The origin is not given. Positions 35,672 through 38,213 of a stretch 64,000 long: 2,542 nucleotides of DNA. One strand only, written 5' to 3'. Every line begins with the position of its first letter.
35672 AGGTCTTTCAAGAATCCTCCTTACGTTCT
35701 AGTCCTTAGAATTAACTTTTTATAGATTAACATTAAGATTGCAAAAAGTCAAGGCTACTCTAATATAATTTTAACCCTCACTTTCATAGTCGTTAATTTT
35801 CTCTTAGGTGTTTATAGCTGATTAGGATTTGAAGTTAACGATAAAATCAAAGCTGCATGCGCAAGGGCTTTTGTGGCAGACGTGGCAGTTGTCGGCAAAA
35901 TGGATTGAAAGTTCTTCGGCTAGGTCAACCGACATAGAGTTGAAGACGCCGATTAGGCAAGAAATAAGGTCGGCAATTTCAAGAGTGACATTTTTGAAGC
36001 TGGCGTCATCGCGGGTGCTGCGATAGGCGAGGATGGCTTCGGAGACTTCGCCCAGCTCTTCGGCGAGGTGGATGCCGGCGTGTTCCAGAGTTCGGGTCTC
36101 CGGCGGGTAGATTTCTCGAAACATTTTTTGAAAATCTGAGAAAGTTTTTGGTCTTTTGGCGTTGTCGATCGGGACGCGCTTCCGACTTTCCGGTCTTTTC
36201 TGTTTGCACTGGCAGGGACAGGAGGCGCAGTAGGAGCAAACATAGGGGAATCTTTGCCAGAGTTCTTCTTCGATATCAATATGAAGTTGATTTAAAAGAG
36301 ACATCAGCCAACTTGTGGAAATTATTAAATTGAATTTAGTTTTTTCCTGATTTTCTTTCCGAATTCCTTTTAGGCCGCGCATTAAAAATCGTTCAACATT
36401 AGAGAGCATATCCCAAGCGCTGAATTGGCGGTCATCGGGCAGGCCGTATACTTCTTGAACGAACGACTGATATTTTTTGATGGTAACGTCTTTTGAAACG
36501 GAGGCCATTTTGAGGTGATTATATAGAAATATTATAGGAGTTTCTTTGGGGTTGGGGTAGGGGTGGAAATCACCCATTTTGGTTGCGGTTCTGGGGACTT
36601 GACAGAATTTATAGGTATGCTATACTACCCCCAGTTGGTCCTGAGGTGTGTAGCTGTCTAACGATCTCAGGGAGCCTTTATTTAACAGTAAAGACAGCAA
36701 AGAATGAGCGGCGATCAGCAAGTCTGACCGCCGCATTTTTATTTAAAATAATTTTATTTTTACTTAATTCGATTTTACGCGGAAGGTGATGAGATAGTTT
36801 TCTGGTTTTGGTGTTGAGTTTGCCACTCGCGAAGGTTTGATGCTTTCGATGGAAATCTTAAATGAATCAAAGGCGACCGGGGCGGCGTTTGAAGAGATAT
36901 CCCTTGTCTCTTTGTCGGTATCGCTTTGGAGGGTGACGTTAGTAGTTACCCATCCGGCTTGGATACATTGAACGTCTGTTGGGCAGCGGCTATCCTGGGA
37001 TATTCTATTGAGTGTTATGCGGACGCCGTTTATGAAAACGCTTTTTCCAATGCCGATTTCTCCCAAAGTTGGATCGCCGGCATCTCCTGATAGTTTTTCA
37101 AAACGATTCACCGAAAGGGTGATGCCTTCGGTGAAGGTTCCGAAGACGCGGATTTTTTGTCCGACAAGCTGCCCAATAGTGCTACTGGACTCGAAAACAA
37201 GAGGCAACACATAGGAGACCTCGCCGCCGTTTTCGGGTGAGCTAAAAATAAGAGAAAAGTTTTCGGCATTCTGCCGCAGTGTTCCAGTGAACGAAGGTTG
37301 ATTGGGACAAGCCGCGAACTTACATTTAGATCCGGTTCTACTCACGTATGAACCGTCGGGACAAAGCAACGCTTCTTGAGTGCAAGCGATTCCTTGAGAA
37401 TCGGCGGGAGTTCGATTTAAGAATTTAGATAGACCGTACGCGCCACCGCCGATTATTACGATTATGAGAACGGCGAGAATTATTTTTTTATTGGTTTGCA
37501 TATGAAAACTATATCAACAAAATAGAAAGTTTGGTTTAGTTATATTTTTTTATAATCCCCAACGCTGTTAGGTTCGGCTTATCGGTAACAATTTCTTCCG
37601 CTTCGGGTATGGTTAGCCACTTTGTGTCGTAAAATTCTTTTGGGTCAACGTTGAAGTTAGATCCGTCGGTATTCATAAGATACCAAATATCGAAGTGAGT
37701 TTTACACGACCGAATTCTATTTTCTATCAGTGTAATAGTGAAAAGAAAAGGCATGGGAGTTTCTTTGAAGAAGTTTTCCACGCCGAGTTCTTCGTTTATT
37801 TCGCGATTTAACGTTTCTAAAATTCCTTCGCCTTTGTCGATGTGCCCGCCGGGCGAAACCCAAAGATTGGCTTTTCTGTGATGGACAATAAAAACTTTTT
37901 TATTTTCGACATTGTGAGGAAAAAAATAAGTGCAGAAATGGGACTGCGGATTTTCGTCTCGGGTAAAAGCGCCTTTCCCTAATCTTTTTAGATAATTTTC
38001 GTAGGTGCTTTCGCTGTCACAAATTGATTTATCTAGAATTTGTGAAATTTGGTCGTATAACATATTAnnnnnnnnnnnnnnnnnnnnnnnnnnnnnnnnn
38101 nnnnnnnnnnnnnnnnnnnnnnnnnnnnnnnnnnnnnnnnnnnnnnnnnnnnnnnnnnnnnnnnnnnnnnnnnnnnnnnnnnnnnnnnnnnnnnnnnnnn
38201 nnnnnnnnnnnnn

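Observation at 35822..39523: Three copies of a ~50-nt conserved promoter element driving nucleotide house-cleaning genes: a candidate dedicated regulon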

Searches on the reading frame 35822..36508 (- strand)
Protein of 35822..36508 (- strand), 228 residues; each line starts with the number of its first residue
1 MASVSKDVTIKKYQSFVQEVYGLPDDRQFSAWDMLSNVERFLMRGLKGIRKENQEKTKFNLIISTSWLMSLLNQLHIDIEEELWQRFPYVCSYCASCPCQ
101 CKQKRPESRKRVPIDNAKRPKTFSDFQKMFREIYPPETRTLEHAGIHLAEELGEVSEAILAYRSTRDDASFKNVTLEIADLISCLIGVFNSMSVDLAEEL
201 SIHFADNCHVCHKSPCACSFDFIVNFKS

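Call 10: search_protein_families(library=pfam, proteins=[window:35822-36508:-], max_evalue=0.01)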
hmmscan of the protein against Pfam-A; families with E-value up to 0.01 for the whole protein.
window:35822-36508:- (228 aa): 1 family
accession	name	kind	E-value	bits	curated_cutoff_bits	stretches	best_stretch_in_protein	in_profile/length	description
PF01503.22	PRA-PH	-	0.0068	17.2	21.3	0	130-198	16-77/86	Phosphoribosyl-ATP pyrophosphohydrolase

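Call 34: search_protein_families(library=padloc, proteins=[window:35822-36508:-], max_evalue=0.01)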
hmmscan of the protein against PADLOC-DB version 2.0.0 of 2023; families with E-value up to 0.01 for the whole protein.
window:35822-36508:- (228 aa): 0 families

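Call 35: search_protein_families(library=phrogs, proteins=[window:35822-36508:-], max_evalue=0.01)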
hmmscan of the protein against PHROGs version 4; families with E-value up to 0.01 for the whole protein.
window:35822-36508:- (228 aa): 1 family
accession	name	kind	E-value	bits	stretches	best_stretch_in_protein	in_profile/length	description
phrog_1247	-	other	7.4e-05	22.9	1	126-186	134-190/444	MazG-like pyrophosphatase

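Call 36: search_protein_families(library=ncbifam, proteins=[window:35822-36508:-], max_evalue=0.01)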
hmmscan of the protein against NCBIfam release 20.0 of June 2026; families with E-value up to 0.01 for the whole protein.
window:35822-36508:- (228 aa): 0 families

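Call 39: find_homologous_proteins(query=window:35822-36508:-)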
Query window:35822-36508:- (228 aa): 663 proteins with E <= 0.001 among 819 candidates; the best 120 are listed.
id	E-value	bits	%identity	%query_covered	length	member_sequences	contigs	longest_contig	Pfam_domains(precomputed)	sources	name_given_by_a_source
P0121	2.3e-146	503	95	100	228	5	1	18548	-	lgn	-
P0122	8.4e-105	367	67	100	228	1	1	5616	-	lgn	-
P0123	3.1e-104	366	67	100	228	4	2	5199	-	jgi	jgi:NTP pyrophosphatase (non-canonical NTP hydrolase)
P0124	3.4e-103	362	66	100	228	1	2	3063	-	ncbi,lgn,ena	-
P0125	3.3e-102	359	66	100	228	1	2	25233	-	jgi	jgi:NTP pyrophosphatase (non-canonical NTP hydrolase)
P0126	8.6e-102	358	66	100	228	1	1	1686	-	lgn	-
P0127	1.7e-101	357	65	100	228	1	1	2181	-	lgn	-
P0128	1.8e-101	356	64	100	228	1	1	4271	-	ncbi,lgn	-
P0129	1.3e-100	354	64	100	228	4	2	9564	-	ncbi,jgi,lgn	-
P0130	1.4e-100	354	64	100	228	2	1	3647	-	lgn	-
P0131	1.6e-100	353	64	100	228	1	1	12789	-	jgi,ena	jgi:NTP pyrophosphatase (non-canonical NTP hydrolase)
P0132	2.4e-100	353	64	100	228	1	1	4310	-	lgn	-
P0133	2.8e-100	353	62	100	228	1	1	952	-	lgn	-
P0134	4.3e-100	352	65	100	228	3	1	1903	-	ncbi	-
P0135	5.0e-100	352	66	100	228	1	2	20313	-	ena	-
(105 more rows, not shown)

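Call 40: find_encoding_contigs(protein=P0121, flank=10000, max_places=4)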
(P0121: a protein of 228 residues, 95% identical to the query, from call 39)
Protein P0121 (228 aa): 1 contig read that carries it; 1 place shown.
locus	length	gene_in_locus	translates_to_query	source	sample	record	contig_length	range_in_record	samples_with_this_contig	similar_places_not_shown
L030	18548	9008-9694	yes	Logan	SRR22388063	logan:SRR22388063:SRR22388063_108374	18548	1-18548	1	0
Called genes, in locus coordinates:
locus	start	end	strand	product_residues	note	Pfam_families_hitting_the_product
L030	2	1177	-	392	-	?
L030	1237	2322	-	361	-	PF00482:T2SSF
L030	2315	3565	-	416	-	PF00437:T2SSE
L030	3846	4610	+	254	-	PF00300:His_Phos_1 (weak)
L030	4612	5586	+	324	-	-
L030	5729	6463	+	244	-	PF05175:MTS, PF06325:PrmA, PF13847:Methyltransf_31, PF08241:Methyltransf_11 (weak), PF13649:Methyltransf_25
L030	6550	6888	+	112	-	-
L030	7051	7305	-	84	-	-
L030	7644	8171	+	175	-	PF00293:NUDIX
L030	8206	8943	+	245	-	-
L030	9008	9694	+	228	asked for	-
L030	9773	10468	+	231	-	PF13847:Methyltransf_31, PF08241:Methyltransf_11, PF08242:Methyltransf_12 (weak), PF13649:Methyltransf_25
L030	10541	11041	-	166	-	PF23477:zf_Tbcl_2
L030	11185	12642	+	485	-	PF00005:ABC_tran, PF02367:TsaE (faint), PF02463:SMC_N (faint), PF03193:RsgA_GTPase (faint), PF13401:AAA_22 (faint), PF13476:AAA_23 (faint), PF13481:AAA_25 (faint), PF00005:ABC_tran, +5 more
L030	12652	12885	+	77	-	-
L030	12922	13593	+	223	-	-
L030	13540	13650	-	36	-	-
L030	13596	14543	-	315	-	PF00438:S-AdoMet_synt_N, PF02772:S-AdoMet_synt_M, PF02773:S-AdoMet_synt_C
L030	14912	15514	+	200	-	PF12697:Abhydrolase_6 (faint), PF06821:Ser_hydrolase, PF00561:Abhydrolase_1 (weak)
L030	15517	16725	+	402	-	PF11700:ATG22, PF07690:MFS_1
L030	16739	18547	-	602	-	?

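Call 50: search_solved_structures(query=A4, max_evalue=1, show_alignments=1)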
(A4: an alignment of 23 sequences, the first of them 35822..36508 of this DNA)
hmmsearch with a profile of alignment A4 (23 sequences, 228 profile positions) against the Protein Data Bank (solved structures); distinct sequences matched with E-value up to 1: 5.
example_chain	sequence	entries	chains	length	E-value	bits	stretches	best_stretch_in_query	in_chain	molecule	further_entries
1vmg_A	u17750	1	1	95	0.00021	24.2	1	111-204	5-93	Hypothetical protein SSO3215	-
5ie9_A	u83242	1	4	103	0.0013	21.6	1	146-201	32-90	Nucleotide pyrophosphohydrolase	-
2q73_A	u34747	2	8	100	0.12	15.2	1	123-206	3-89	Hypothetical protein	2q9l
2gta_A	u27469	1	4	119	0.13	15.1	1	147-199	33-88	Hypothetical protein ypjD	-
2q5z_A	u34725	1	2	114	0.16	14.7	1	122-203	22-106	Hypothetical protein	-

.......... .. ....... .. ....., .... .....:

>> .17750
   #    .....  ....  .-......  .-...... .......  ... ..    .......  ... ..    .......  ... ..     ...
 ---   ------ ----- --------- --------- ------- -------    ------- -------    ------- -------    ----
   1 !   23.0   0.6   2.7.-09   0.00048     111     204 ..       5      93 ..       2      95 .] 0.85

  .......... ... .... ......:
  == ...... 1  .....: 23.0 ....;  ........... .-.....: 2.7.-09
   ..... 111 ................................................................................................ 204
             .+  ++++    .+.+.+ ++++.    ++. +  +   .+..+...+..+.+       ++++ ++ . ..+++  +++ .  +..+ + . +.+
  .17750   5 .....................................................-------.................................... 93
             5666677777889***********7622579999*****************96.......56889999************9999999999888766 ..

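Call 73: find_encoding_contigs(protein=P0125, flank=6000, max_places=2)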
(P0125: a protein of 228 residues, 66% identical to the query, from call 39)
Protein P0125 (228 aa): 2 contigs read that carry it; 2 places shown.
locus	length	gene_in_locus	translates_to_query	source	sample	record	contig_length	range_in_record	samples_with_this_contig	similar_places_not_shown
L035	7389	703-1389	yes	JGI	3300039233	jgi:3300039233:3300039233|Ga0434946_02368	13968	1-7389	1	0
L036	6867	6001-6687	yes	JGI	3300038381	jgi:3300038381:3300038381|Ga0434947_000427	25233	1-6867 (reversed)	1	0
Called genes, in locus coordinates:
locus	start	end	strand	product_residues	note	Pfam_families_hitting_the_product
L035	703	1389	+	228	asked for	-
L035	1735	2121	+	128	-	PF00702:Hydrolase, PF13419:HAD_2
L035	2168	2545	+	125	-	PF06262:Zincin_1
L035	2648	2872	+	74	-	-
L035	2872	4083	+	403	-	PF02195:ParB_N (faint), PF17762:HTH_ParB (weak)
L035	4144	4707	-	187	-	PF01132:EFP (faint), PF08207:EFP_N, PF09285:Elong-fact-P_C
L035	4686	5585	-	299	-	PF00551:Formyl_trans_N, PF02911:Formyl_trans_C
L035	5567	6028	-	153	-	-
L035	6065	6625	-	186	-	PF01871:AMMECR1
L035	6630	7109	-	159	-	-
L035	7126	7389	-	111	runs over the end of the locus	-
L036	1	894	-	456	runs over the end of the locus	PF00772:DnaB, PF13481:AAA_25, PF03796:DnaB_C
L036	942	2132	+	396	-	PF13439:Glyco_transf_4, PF00534:Glycos_transf_1, PF13692:Glyco_trans_1_4, PF13524:Glyco_trans_1_2 (weak), PF00534:Glycos_transf_1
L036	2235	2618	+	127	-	PF12844:HTH_19 (weak), PF13560:HTH_31, PF01381:HTH_3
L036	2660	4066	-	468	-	PF00133:tRNA-synt_1 (faint), PF01406:tRNA-synt_1e, PF01921:tRNA-synt_1f (faint), PF09334:tRNA-synt_1g, PF09190:DALR_2, PF23493:CysS_C (weak)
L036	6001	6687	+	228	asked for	-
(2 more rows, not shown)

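Call 74: find_encoding_contigs(protein=P0135, flank=6000, max_places=2)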
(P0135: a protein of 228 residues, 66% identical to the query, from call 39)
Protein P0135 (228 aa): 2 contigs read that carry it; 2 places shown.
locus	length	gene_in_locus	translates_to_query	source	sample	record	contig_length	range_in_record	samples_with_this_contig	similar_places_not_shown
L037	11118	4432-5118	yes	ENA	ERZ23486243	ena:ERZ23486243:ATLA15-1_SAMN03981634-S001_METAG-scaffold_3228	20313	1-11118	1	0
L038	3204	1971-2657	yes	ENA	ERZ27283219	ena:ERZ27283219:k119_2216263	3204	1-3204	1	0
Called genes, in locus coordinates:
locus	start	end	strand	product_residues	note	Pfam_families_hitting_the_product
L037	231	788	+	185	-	-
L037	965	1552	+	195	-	PF01966:HD (weak)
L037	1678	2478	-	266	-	-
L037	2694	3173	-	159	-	-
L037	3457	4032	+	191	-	PF01928:CYTH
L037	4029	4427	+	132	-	-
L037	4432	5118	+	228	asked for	-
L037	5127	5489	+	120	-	PF12643:MazG-like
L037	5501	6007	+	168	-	-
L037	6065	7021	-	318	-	PF13102:Phage_int_SAM_5 (weak), PF02899:Phage_int_SAM_1, PF13495:Phage_int_SAM_4 (weak), PF00589:Phage_integrase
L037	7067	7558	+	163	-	-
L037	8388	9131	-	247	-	PF02535:Zip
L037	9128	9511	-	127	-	-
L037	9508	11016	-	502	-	-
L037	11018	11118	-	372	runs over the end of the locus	PF03033:Glyco_transf_28, PF04101:Glyco_tran_28_C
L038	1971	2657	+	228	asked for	-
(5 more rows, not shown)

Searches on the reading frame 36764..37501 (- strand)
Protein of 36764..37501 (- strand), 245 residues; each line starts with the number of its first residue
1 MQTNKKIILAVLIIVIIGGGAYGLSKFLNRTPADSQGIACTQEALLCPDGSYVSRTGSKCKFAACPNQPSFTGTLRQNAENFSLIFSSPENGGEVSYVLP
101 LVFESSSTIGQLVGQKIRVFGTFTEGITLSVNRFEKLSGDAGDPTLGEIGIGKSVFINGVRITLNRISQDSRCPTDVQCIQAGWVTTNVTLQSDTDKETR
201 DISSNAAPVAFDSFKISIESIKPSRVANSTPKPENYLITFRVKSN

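Call 10: search_protein_families(library=pfam, proteins=[window:36764-37501:-], max_evalue=0.01)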
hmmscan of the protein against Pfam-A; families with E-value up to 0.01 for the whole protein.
window:36764-37501:- (245 aa): 0 families

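Call 34: search_protein_families(library=padloc, proteins=[window:36764-37501:-], max_evalue=0.01)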
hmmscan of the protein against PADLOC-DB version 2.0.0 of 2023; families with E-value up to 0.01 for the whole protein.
window:36764-37501:- (245 aa): 0 families

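Call 35: search_protein_families(library=phrogs, proteins=[window:36764-37501:-], max_evalue=0.01)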
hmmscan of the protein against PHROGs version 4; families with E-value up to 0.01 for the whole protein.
window:36764-37501:- (245 aa): 0 families

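Call 36: search_protein_families(library=ncbifam, proteins=[window:36764-37501:-], max_evalue=0.01)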
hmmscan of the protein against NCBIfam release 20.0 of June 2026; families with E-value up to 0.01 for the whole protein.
window:36764-37501:- (245 aa): 0 families

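Call 80: search_protein_families(library=pfam, proteins=[window:36764-37501:-], max_evalue=1)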
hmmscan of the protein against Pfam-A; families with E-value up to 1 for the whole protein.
window:36764-37501:- (245 aa): 4 families
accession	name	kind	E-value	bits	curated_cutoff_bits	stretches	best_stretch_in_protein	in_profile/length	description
PF13786.12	DUF4179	-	0.013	16.4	30.1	1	134-170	44-82/94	Domain of unknown function (DUF4179)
PF16951.10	MaAIMP_sms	-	0.05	13.8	26.2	1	6-41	5-40/60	Putative methionine and alanine importer, small subunit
PF19135.5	DUF5818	-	0.12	12.4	27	0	108-135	28-55/57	Protein of unknown function (DUF5818)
PF19721.4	DUF6215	-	0.12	12.4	27.1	1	4-81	7-84/135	Family of unknown function (DUF6215)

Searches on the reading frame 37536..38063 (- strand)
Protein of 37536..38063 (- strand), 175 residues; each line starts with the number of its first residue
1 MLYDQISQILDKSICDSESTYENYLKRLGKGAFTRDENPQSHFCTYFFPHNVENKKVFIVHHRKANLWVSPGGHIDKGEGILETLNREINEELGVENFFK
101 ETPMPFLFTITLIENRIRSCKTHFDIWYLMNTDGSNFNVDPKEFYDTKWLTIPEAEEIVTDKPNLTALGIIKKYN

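Call 10: search_protein_families(library=pfam, proteins=[window:37536-38063:-], max_evalue=0.01)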
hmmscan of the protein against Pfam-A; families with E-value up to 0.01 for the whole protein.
window:37536-38063:- (175 aa): 2 families
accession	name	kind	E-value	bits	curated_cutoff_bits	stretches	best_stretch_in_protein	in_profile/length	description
PF00293.34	NUDIX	-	2.2e-13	50.8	21.1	1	54-161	14-126/134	NUDIX domain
PF22327.2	Nudt16-like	-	0.0024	18.3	27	1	70-102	37-71/161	U8 snoRNA-decapping enzyme-like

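Call 34: search_protein_families(library=padloc, proteins=[window:37536-38063:-], max_evalue=0.01)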
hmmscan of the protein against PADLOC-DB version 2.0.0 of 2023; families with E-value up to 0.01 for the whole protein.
window:37536-38063:- (175 aa): 1 family
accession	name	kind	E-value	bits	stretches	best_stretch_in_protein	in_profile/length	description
PDLC04899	PDC-S07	-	1.6e-07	29.1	1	55-100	18-67/135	-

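Call 35: search_protein_families(library=phrogs, proteins=[window:37536-38063:-], max_evalue=0.01)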
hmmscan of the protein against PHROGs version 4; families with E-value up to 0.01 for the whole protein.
window:37536-38063:- (175 aa): 7 families
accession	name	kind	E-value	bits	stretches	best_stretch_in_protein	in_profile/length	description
phrog_1198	-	other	2.6e-11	44.7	1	50-157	45-152/253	MutT/NUDIX hydrolase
phrog_10313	-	other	2.3e-06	28.4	1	52-158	24-124/159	nudix hydrolase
phrog_6216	-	unknown function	3.6e-05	23.7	1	55-97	13-55/545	-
phrog_19657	-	other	0.00023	22.1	1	60-96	53-89/176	nudix hydrolase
phrog_15528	-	head and packaging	0.0015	18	1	54-97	531-574/794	portal protein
phrog_1185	-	other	0.0021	18.5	1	62-98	175-211/301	nudix hydrolase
phrog_25541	-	unknown function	0.0027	18.3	1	52-96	82-126/210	-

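Call 36: search_protein_families(library=ncbifam, proteins=[window:37536-38063:-], max_evalue=0.01)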
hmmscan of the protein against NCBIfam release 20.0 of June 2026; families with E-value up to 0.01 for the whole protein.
window:37536-38063:- (175 aa): 12 families
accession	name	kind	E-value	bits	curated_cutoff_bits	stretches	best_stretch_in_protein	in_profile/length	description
NF006530.0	PRK08999.1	equivalog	7.5e-07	28.5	245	1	62-97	29-64/315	Nudix family hydrolase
NF006961.0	PRK09438.1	equivalog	2.9e-06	26.8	103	1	56-168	21-142/151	dihydroneopterin triphosphate diphosphatase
NF001936.0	PRK00714.1-3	equivalog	3.7e-06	26.9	118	1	54-98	22-67/155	RNA pyrophosphohydrolase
NF012016.0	PRK15472.1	equivalog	2.8e-05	23.8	95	1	67-151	32-118/141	nucleoside triphosphatase NudI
TIGR00586.1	mutt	equivalog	4.2e-05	23.6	97.9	1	62-98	28-64/129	8-oxo-dGTP diphosphatase MutT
NF007834.0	PRK10546.1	equivalog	9.8e-05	22.2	156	1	61-99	25-63/135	pyrimidine (deoxy)nucleoside triphosphate diphosphatase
NF001938.0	PRK00714.1-5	equivalog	0.00014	21.2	116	1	61-104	40-85/172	RNA pyrophosphohydrolase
NF008044.0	PRK10776.1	equivalog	0.00024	21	148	1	56-97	17-62/130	8-oxo-dGTP diphosphatase MutT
NF001937.0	PRK00714.1-4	equivalog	0.0004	20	139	1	54-97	19-62/161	RNA pyrophosphohydrolase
NF052459.1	OxoGTPPhMutT1Mycb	equivalog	0.0025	17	475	1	53-157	16-111/292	8-oxo-(d)GTP phosphatase MutT1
NF001935.0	PRK00714.1-2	equivalog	0.0045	16.5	259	0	54-97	19-62/183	RNA pyrophosphohydrolase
NF001299.0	PRK00241.1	equivalog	0.0063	16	158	0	72-96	165-189/263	NAD(+) diphosphatase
